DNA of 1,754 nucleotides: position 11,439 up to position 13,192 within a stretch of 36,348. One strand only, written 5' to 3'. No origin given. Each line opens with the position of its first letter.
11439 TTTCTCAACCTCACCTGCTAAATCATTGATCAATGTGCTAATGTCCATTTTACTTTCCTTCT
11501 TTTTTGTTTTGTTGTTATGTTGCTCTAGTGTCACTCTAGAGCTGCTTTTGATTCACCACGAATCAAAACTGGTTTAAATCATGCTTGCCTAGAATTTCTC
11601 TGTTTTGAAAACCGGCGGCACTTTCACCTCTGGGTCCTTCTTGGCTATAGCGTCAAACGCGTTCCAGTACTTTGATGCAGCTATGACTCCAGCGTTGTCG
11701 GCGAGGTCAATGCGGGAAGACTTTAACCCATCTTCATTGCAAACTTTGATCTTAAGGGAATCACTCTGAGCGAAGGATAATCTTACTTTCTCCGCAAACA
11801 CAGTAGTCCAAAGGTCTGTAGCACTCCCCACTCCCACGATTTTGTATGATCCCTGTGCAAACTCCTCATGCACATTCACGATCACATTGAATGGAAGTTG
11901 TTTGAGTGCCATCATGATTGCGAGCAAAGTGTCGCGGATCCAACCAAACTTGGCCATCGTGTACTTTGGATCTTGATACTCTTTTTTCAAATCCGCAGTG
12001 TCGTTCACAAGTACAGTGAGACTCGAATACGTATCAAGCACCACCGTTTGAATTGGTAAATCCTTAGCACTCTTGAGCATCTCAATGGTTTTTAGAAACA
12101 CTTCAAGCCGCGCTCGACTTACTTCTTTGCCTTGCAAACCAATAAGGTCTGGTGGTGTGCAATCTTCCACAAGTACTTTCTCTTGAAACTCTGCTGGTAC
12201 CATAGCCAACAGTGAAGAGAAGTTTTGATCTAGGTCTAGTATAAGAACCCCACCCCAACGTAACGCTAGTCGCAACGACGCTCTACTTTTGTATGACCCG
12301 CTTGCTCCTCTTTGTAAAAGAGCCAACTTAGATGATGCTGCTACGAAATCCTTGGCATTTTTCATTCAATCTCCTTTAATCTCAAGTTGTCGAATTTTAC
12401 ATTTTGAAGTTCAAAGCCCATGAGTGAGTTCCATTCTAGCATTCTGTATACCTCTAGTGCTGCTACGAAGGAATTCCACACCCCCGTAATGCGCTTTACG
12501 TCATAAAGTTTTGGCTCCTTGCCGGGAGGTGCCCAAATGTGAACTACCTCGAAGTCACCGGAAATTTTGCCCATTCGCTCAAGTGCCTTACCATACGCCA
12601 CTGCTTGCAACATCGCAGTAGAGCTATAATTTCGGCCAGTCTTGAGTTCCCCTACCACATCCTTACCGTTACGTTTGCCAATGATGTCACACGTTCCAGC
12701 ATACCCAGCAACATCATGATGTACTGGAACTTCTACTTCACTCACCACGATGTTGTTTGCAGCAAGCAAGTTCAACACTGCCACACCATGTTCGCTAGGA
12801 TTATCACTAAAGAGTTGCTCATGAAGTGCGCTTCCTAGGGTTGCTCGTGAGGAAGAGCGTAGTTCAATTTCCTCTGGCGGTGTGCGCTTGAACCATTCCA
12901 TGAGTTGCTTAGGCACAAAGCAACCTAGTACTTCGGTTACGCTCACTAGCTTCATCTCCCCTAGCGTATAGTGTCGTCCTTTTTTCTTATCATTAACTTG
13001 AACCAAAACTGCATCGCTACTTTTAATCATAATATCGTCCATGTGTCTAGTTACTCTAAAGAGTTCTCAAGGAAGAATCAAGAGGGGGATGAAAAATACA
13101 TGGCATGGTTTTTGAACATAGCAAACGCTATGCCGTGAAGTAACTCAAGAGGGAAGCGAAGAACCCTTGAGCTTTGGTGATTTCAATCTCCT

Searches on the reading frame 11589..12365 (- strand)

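Call 8: search_protein_families(library=phrogs, proteins=[window:11589-12365:-])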
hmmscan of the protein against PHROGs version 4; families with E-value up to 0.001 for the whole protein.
window:11589-12365:- (258 aa): 1 family
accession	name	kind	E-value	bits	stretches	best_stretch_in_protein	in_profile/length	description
phrog_124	-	DNA, RNA and nucleotide metabolism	2.6e-05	24.8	1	20-168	50-172/382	Sak4-like ssDNA annealing protein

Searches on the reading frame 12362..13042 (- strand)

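Call 8: search_protein_families(library=phrogs, proteins=[window:12362-13042:-])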
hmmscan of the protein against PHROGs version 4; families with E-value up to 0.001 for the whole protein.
window:12362-13042:- (226 aa): 4 families
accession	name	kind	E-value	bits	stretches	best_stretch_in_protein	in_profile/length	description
phrog_298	-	DNA, RNA and nucleotide metabolism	5e-21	76.3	1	6-203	39-260/293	exonuclease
phrog_1706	-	DNA, RNA and nucleotide metabolism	8.6e-07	29.7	1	30-156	47-175/293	CRISPR/Cas system associated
phrog_466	-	DNA, RNA and nucleotide metabolism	4.2e-05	24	1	90-160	247-324/446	exonuclease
phrog_69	-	DNA, RNA and nucleotide metabolism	7e-05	23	1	96-175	187-269/501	exonuclease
